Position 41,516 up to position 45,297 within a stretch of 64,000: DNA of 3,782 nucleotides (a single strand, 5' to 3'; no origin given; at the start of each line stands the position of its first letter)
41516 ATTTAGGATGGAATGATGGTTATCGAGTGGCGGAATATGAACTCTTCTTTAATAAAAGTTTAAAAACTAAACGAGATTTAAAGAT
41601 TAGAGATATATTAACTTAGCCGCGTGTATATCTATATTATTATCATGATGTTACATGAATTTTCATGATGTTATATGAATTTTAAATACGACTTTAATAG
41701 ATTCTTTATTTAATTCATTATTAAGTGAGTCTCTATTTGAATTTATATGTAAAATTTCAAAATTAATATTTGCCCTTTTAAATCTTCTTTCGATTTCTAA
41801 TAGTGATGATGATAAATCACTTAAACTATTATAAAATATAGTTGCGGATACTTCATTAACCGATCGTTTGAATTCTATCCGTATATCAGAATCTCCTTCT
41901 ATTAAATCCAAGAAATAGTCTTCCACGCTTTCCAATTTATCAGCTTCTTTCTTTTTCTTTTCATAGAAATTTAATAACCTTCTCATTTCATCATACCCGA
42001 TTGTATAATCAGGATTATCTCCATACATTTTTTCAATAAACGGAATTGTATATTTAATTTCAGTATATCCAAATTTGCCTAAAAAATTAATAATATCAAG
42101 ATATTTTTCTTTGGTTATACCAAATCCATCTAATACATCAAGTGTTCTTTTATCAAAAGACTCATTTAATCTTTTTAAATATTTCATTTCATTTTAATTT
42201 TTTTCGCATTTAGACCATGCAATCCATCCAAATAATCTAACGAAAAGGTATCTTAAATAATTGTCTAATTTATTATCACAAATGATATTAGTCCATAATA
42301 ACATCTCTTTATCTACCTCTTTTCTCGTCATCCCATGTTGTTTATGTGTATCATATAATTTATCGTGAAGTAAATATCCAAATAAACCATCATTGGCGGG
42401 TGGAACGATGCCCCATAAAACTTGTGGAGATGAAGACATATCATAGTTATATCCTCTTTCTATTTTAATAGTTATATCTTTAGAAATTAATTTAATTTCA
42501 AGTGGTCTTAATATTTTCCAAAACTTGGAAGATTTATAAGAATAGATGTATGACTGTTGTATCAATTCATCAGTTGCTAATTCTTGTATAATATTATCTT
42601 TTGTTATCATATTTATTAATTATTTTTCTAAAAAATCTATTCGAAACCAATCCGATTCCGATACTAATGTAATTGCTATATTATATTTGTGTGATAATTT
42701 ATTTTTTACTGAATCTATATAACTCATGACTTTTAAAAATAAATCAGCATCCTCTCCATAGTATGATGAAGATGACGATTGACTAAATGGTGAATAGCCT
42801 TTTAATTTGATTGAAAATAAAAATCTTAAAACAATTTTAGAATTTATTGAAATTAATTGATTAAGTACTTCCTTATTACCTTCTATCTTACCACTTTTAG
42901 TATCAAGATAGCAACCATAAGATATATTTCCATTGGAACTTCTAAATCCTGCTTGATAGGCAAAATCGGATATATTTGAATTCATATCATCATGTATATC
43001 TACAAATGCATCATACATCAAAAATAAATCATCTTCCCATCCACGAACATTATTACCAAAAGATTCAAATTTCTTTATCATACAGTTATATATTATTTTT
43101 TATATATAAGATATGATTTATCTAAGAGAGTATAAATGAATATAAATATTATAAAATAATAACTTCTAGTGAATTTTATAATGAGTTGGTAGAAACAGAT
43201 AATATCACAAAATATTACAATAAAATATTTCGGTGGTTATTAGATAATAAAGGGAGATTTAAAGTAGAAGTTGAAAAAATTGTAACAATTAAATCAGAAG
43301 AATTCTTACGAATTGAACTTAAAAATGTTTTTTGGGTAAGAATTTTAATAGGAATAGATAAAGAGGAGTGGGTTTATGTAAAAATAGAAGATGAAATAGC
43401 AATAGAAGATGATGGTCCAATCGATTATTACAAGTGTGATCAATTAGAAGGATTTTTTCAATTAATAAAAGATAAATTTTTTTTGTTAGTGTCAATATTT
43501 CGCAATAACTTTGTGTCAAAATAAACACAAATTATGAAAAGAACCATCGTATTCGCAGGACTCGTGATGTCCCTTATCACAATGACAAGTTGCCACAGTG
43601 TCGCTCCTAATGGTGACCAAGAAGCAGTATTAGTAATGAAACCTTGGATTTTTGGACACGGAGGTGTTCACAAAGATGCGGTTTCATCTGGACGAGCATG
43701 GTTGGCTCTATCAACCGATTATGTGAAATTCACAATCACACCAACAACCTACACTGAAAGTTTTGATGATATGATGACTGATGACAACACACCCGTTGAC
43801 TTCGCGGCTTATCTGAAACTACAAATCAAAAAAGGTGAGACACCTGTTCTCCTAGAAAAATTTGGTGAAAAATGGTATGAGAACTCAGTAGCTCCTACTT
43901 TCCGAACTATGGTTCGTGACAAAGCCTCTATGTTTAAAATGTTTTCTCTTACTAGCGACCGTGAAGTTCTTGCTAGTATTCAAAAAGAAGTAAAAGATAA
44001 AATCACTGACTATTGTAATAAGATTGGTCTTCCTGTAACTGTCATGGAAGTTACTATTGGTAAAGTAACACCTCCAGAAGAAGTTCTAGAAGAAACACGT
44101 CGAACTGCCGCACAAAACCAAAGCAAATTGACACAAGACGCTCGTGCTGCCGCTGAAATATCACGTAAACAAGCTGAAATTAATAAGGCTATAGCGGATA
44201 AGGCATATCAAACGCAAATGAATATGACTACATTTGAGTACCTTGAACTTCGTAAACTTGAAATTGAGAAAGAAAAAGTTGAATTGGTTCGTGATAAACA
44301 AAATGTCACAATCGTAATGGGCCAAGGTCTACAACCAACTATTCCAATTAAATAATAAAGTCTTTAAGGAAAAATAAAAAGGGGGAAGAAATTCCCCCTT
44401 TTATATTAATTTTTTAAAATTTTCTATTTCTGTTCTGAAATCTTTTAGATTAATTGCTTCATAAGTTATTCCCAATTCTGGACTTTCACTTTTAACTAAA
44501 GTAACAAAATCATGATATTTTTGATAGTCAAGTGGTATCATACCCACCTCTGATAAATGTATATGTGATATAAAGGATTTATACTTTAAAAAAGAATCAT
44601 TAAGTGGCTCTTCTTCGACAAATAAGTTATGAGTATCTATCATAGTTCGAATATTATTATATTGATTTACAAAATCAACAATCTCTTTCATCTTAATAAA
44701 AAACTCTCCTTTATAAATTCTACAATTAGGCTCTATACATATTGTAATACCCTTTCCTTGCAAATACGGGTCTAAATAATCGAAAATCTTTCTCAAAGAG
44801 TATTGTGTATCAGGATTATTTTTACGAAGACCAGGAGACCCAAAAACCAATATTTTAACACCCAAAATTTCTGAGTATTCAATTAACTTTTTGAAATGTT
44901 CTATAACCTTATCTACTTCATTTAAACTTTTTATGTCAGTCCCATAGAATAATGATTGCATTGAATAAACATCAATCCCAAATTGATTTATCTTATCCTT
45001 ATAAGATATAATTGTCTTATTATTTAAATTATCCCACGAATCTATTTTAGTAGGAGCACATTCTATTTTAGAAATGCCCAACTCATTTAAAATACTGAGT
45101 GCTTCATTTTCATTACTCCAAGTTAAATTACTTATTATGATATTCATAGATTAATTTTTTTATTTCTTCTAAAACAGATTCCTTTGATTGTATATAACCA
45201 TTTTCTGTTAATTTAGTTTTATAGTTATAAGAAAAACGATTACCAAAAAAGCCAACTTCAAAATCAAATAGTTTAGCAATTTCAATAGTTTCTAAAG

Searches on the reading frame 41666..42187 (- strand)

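Call 17: search_protein_families(library=pfam, proteins=[window:41666-42187:-], max_evalue=0.01)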
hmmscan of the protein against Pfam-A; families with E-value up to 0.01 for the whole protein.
window:41666-42187:- (174 aa): 1 family
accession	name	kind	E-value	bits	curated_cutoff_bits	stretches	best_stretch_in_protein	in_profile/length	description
PF01209.24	Ubie_methyltran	-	0.0049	16.7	20.1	1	65-160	20-115/233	ubiE/COQ5 methyltransferase family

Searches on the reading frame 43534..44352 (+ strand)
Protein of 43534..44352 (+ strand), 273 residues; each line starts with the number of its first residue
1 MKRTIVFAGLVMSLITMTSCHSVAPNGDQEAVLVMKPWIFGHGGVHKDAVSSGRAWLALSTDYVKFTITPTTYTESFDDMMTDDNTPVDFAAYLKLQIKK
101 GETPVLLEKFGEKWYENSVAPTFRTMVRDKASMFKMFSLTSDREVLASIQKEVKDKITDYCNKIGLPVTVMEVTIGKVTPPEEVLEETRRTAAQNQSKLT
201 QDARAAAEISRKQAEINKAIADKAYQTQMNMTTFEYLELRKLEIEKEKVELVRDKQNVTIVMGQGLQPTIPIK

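Call 16: search_protein_families(library=pfam, proteins=[window:43534-44352:+], max_evalue=0.01)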
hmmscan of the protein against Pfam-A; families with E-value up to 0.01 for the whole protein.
window:43534-44352:+ (273 aa): 1 family
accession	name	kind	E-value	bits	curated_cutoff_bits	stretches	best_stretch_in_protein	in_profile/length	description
PF01145.31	Band_7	-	1.8e-18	67.6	23.6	1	40-212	12-172/176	SPFH domain / Band 7 family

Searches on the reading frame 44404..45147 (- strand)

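Call 17: search_protein_families(library=pfam, proteins=[window:44404-45147:-], max_evalue=0.01)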
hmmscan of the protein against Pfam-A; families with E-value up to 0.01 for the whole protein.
window:44404-45147:- (248 aa): 1 family
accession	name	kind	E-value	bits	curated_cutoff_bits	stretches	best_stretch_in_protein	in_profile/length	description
PF01261.30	AP_endonuc_2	-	1.1e-15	58.4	31.1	1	20-201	4-188/249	Xylose isomerase-like TIM barrel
